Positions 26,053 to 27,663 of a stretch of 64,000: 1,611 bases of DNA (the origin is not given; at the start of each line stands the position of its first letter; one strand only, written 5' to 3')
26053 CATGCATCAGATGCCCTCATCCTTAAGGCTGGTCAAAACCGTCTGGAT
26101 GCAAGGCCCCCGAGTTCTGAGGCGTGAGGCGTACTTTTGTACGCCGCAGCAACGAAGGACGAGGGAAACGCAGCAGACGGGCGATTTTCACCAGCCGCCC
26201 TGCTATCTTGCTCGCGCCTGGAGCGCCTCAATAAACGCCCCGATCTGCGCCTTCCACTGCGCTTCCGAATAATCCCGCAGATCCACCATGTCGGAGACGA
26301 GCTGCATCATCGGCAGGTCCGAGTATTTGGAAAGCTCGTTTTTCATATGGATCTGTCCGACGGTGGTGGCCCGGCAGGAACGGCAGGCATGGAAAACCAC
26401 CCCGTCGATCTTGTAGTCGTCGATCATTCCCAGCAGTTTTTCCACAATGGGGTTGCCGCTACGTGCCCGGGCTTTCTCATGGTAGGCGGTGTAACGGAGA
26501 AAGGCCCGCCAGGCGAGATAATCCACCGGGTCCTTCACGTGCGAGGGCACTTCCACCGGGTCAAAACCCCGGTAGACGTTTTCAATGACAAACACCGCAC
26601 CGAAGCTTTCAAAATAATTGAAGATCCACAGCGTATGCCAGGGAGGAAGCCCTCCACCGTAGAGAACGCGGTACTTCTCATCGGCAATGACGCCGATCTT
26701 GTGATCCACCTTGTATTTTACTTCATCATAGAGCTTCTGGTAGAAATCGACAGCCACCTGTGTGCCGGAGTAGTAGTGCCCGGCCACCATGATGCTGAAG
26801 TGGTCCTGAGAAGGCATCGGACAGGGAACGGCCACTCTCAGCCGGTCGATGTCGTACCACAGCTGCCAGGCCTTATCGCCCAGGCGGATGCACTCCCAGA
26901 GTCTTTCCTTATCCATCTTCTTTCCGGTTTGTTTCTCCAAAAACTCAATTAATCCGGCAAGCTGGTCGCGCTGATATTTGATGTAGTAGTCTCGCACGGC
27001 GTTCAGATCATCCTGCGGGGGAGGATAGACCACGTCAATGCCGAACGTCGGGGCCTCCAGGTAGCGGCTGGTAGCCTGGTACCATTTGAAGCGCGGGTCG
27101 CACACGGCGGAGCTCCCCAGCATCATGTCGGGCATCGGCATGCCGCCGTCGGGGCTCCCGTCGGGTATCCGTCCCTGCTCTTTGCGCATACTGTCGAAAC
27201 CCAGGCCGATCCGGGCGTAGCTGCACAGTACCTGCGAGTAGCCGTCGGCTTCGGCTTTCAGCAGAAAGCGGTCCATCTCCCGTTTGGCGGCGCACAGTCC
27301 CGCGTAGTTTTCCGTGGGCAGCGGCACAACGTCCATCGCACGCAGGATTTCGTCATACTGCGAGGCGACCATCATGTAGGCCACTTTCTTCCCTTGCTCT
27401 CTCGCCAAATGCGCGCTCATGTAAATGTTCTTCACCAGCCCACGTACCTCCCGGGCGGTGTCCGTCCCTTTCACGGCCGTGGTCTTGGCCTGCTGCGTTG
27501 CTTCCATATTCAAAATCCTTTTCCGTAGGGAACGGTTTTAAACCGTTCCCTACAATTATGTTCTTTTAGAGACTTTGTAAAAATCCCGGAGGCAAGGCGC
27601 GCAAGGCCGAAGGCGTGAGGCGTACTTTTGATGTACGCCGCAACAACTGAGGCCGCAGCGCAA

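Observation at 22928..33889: Sigma-54-controlled operon encoding a four-subunit benzoyl-CoA-reductase-like radical enzyme, with both an AMP-ligase and a family III CoA-transferase plus an orphan binding protein; substrate unknown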

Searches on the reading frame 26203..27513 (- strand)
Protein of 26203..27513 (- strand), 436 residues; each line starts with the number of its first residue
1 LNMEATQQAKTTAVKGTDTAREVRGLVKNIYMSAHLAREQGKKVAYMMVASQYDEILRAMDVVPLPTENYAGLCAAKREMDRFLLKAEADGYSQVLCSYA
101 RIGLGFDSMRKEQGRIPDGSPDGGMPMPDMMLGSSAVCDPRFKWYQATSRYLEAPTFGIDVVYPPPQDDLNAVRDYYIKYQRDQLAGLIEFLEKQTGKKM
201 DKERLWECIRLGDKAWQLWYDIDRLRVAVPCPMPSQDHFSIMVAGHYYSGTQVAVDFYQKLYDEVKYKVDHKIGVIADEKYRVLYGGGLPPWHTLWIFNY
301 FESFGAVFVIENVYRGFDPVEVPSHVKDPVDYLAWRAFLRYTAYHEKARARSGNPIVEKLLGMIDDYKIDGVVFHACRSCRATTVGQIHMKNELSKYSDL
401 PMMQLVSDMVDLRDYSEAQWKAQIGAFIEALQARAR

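Call 3: search_protein_families(library=pfam, proteins=[window:26203-27513:-])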
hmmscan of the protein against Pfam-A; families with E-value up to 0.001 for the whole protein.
window:26203-27513:- (436 aa): 1 family
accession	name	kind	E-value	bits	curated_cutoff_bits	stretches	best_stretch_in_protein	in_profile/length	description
PF06050.19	HGD-D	-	2.9e-58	198.5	28.4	1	54-431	6-342/342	2-hydroxyglutaryl-CoA dehydratase, D-component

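Call 4: search_protein_families(library=ncbifam, proteins=[window:26203-27513:-])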
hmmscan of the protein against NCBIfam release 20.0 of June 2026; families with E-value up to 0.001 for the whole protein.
window:26203-27513:- (436 aa): 4 families
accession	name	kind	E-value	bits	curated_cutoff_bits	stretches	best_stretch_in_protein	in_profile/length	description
NF052455.1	HyiscapDhHadB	equivalog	7.9e-47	159.8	750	1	20-433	5-396/398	(R)-2-hydroxyisocaproyl-CoA dehydratase subunit alpha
TIGR03191.1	benz_CoA_bzdO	equivalog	1.1e-44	153.3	448.6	2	35-309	24-287/430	benzoyl-CoA reductase, bzd-type, subunit O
TIGR02260.1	benz_CoA_red_B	equivalog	1.8e-29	102.6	486.55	1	24-428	12-410/413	benzoyl-CoA reductase subunit B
NF040772.1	double_cubane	equivalog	2.9e-24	85.8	350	1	27-431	5-372/372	double-cubane-cluster-containing anaerobic reductase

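Call 8: search_solved_structures(query=window:26203-27513:-, max_evalue=0.001)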
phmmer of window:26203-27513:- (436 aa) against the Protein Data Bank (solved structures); distinct sequences matched with E-value up to 0.001: 5.
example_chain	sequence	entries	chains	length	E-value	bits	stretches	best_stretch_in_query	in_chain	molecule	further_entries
8s02_A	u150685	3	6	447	7.6e-37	130.5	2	27-309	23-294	BzdO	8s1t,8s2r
3o3m_A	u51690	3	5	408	5.6e-29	104.6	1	23-434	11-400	alpha subunit 2-hydroxyisocaproyl-CoA dehydratase | alpha-subunit 2-hydroxyisocaproyl-CoA dehydratase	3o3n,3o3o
9g87_A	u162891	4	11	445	4.7e-26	95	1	36-434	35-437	3-methylbenzoyl-CoA reductase beta subunit MbdO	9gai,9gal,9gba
7yyl_C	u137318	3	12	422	3.4e-09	39.4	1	137-431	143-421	Dehydratase family protein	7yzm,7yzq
6eno_A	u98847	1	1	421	5e-09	38.8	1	137-430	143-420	Dehydratase family protein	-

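Call 24: search_solved_structures(query=window:26203-27513:-, max_evalue=0.001, show_alignments=3)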
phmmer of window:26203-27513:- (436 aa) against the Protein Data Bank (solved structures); distinct sequences matched with E-value up to 0.001: 5.
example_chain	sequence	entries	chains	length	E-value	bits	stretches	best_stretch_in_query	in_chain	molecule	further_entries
8s02_A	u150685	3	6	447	7.6e-37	130.5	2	27-309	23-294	BzdO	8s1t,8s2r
3o3m_A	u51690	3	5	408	5.6e-29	104.6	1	23-434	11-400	alpha subunit 2-hydroxyisocaproyl-CoA dehydratase | alpha-subunit 2-hydroxyisocaproyl-CoA dehydratase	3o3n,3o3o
9g87_A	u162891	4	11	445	4.7e-26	95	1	36-434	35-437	3-methylbenzoyl-CoA reductase beta subunit MbdO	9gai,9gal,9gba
7yyl_C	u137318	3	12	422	3.4e-09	39.4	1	137-431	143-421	Dehydratase family protein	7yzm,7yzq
6eno_A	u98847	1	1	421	5e-09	38.8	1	137-430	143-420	Dehydratase family protein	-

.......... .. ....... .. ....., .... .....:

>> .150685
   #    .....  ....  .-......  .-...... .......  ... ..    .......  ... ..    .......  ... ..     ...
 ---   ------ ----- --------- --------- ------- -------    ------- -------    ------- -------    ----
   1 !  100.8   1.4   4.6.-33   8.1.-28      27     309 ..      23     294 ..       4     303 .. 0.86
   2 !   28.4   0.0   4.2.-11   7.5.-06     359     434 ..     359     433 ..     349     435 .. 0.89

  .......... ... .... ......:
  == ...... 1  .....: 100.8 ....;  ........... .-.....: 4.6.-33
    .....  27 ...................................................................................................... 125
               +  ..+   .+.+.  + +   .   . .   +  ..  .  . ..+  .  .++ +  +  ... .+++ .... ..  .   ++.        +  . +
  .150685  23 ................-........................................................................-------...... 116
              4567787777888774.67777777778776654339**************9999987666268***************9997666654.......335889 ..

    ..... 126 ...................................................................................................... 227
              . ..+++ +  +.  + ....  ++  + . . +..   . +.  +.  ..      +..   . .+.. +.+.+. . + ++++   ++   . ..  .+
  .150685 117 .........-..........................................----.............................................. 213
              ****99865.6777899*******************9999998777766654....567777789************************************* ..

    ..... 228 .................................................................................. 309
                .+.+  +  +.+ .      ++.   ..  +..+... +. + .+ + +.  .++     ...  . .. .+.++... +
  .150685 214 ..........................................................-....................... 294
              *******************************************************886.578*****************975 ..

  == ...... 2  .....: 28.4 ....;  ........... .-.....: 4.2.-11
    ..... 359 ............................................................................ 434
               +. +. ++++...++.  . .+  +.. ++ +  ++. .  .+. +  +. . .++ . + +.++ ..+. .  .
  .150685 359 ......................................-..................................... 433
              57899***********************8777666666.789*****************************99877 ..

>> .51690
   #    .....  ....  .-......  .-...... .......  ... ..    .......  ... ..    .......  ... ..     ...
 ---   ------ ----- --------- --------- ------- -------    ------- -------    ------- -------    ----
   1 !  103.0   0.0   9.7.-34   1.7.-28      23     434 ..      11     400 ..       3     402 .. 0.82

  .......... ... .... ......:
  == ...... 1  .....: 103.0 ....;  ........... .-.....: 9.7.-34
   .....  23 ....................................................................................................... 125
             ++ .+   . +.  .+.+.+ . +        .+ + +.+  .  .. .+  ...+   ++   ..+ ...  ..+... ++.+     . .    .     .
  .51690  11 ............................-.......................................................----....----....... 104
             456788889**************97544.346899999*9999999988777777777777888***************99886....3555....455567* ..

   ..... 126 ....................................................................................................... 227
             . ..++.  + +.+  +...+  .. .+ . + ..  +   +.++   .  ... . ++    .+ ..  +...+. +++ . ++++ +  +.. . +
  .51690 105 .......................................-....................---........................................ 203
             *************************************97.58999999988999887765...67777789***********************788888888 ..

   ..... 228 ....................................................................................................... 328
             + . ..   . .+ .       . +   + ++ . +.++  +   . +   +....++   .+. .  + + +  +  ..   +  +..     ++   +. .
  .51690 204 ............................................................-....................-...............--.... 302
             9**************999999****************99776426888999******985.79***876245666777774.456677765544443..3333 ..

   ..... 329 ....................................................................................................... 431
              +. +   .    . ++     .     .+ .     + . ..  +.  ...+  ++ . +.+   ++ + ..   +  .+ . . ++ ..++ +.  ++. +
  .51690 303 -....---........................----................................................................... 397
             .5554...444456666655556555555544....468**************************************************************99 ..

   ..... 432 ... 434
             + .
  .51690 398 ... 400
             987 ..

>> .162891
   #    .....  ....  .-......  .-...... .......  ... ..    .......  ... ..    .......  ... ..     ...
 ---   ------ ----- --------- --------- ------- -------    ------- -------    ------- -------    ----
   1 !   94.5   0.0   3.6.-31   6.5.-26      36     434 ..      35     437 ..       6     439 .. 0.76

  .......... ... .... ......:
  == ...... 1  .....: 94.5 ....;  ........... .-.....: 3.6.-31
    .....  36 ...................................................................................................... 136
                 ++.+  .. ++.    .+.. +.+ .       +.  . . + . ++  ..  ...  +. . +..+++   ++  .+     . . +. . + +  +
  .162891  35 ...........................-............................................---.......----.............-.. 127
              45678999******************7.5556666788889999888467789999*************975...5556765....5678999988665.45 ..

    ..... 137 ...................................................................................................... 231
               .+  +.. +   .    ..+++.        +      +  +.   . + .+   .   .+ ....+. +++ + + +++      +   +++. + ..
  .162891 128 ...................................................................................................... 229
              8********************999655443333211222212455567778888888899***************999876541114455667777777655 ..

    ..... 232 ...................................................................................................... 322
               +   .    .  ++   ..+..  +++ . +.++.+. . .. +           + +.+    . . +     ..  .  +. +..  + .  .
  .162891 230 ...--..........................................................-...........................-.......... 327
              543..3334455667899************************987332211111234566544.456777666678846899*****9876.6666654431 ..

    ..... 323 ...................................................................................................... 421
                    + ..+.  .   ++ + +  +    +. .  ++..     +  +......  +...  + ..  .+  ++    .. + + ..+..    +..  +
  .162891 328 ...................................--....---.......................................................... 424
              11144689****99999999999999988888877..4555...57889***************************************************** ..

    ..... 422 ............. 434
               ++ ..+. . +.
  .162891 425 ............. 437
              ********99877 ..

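Call 39: search_protein_representatives(protein=window:26203-27513:-)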
Query: 436 residues. Proteins with E-value up to 0.001 (for the whole library): 1544; up to 1e-10: 859; up to 1e-30: 214. The best 150 are listed.
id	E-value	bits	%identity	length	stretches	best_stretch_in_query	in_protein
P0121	1.6e-139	482.1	51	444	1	6-434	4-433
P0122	3.5e-132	457.9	48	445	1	9-433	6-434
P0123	2.6e-126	438.5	49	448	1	4-435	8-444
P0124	3.9e-111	388.5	44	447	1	10-434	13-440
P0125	2.2e-106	372.9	42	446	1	9-434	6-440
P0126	2.0e-104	366.4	45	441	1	10-431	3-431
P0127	3.2e-104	365.8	42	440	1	12-434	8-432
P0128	4.5e-103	362.0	45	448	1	8-433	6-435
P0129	1.6e-95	337.1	42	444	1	5-432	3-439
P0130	5.5e-95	335.3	42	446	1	5-433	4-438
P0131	3.6e-92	326.0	40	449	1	8-435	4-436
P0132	7.9e-92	324.9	41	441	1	4-434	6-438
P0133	9.3e-89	314.8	40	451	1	10-432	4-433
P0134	1.8e-86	307.3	41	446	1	10-434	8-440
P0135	7.4e-86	305.2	39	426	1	30-433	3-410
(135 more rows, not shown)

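Call 48: list_cluster_members(proteins=[P0121, P0122, P0123, P0124, P0125, P0126, P0127, P0128, P0129, P0131])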
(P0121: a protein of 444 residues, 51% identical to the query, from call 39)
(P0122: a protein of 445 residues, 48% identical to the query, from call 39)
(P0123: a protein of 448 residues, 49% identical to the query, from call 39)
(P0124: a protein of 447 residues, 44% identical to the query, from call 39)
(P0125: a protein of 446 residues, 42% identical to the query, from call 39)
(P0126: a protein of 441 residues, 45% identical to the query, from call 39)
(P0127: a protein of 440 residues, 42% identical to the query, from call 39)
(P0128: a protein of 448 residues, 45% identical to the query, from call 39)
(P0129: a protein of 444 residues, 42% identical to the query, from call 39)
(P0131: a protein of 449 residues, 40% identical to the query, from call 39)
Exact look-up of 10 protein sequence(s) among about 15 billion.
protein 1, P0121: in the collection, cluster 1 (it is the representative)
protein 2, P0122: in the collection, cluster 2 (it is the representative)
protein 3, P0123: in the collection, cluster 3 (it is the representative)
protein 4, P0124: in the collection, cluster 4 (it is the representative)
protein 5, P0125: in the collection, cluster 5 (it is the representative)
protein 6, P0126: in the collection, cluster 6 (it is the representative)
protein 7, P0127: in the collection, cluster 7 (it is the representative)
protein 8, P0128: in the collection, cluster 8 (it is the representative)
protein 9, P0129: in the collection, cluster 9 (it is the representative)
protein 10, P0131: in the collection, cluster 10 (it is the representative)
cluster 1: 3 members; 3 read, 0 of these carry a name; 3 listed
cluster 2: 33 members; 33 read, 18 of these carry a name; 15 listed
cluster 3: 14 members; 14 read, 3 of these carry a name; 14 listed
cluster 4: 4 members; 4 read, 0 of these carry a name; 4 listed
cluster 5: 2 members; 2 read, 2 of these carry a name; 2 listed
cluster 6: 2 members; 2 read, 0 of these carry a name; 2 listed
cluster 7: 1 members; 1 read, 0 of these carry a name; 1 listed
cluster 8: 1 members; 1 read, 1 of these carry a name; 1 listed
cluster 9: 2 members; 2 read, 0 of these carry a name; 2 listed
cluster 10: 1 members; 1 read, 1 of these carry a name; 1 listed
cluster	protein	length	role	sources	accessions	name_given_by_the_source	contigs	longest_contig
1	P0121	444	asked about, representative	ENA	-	-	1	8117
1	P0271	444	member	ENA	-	-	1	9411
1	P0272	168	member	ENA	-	-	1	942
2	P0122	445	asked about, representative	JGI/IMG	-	-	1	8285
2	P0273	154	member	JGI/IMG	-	benzoyl-CoA reductase/2-hydroxyglutaryl-CoA dehydratase subunit BcrC/BadD/HgdB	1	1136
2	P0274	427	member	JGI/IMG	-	benzoyl-CoA reductase/2-hydroxyglutaryl-CoA dehydratase subunit BcrC/BadD/HgdB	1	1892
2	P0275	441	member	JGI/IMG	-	benzoyl-CoA reductase/2-hydroxyglutaryl-CoA dehydratase subunit BcrC/BadD/HgdB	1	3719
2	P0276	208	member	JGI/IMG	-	benzoyl-CoA reductase/2-hydroxyglutaryl-CoA dehydratase subunit BcrC/BadD/HgdB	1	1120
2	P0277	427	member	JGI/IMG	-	benzoyl-CoA reductase/2-hydroxyglutaryl-CoA dehydratase subunit BcrC/BadD/HgdB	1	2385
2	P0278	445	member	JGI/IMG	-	benzoyl-CoA reductase/2-hydroxyglutaryl-CoA dehydratase subunit BcrC/BadD/HgdB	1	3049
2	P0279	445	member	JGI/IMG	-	benzoyl-CoA reductase/2-hydroxyglutaryl-CoA dehydratase subunit BcrC/BadD/HgdB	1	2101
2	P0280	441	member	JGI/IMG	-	benzoyl-CoA reductase/2-hydroxyglutaryl-CoA dehydratase subunit BcrC/BadD/HgdB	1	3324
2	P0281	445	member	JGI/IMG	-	benzoyl-CoA reductase/2-hydroxyglutaryl-CoA dehydratase subunit BcrC/BadD/HgdB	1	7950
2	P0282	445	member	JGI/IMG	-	benzoyl-CoA reductase/2-hydroxyglutaryl-CoA dehydratase subunit BcrC/BadD/HgdB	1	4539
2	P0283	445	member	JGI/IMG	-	benzoyl-CoA reductase/2-hydroxyglutaryl-CoA dehydratase subunit BcrC/BadD/HgdB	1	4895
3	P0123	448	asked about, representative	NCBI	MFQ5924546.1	MAG: 2-hydroxyacyl-CoA dehydratase subunit D [Dehalococcoidia bacterium]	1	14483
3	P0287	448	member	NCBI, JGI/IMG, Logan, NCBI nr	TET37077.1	MAG: 2-hydroxyacyl-CoA dehydratase [Dehalococcoidia bacterium]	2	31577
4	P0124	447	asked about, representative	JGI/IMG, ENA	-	-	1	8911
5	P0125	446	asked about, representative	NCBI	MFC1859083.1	2-hydroxyacyl-CoA dehydratase subunit D [Thermodesulfobacteriota bacterium]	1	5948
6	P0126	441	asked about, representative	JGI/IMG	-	-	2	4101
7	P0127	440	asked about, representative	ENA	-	-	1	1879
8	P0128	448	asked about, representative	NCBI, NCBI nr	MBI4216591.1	MAG: 2-hydroxyacyl-CoA dehydratase [Chloroflexi bacterium] | 2-hydroxyacyl-CoA dehydratase [Chloroflexota bacterium]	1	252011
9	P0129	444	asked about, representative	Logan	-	-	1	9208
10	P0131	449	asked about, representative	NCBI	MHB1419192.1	MAG: 2-hydroxyacyl-CoA dehydratase subunit D [Bacillota bacterium]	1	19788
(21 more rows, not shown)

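Call 60: find_encoding_contigs(protein=P0128, flank=8000, max_places=1)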
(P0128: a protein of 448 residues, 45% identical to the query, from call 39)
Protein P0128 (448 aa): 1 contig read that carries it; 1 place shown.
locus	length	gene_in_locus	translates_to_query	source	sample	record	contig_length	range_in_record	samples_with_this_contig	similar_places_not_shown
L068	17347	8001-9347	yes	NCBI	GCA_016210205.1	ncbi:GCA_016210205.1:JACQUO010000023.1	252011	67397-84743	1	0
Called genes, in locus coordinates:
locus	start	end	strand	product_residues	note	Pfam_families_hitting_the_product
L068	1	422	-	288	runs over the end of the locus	PF16881:LIAS_N, PF04055:Radical_SAM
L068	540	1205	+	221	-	PF00486:Trans_reg_C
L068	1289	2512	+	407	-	PF00909:Ammonium_transp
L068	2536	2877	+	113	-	PF00543:P-II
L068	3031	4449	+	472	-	PF03951:Gln-synt_N, PF00120:Gln-synt_C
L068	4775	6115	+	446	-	PF03951:Gln-synt_N, PF00120:Gln-synt_C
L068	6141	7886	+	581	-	PF00795:CN_hydrolase, PF02540:NAD_synthase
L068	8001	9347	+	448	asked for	PF06050:HGD-D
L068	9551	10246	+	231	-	PF05569:Peptidase_M56 (weak), PF01435:Peptidase_M48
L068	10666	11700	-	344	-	PF09459:EB_dh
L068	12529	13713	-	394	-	PF03916:NrfD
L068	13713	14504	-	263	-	PF00037:Fer4 (weak), PF12797:Fer4_2 (weak), PF12837:Fer4_6 (weak), PF12838:Fer4_7, PF13237:Fer4_10 (weak), PF13247:Fer4_11, PF00037:Fer4, PF12797:Fer4_2 (weak), +9 more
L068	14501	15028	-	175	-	PF14537:Cytochrom_c3_2 (faint)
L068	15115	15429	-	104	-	-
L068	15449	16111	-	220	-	PF00072:Response_reg, PF00196:GerE, PF08281:Sigma70_r4_2 (faint)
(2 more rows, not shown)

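Call 61: find_encoding_contigs(protein=P0287, flank=8000, max_places=1)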
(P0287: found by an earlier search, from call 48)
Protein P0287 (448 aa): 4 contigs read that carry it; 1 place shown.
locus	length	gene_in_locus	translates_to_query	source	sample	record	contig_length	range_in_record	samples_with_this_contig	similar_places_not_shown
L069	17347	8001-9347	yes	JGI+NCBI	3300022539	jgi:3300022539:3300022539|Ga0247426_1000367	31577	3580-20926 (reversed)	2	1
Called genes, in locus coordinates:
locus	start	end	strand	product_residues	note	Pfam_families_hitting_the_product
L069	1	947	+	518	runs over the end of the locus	PF00501:AMP-binding, PF13193:AMP-binding_C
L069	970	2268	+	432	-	PF00682:HMGL-like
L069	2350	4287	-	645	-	PF02776:TPP_enzyme_N, PF00205:TPP_enzyme_M, PF02775:TPP_enzyme_C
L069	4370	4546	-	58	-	-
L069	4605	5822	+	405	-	PF02515:CoA_transf_3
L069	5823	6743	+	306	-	PF00551:Formyl_trans_N, PF02911:Formyl_trans_C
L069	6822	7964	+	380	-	PF06050:HGD-D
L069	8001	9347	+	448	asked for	PF06050:HGD-D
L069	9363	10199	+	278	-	PF01869:BcrAD_BadFG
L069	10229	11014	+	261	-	PF01869:BcrAD_BadFG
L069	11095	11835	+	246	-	-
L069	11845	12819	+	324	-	PF00579:tRNA-synt_1b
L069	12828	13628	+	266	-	PF00459:Inositol_P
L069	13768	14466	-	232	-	PF01902:Diphthami_syn_2_N, PF28410:Diphthami_syn_2_C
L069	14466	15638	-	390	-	PF00155:Aminotran_1_2, PF00266:Aminotran_5 (weak), PF01041:DegT_DnrJ_EryC1, PF01053:Cys_Met_Meta_PP (weak)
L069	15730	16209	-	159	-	PF01037:AsnC_trans_reg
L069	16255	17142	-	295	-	PF01073:3Beta_HSD, PF01370:Epimerase, PF02719:Polysacc_synt_2, PF04321:RmlD_sub_bind, PF05368:NmrA, PF07993:NAD_binding_4 (weak), PF13460:NAD_binding_10, PF16363:GDP_Man_Dehyd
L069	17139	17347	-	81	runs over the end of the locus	-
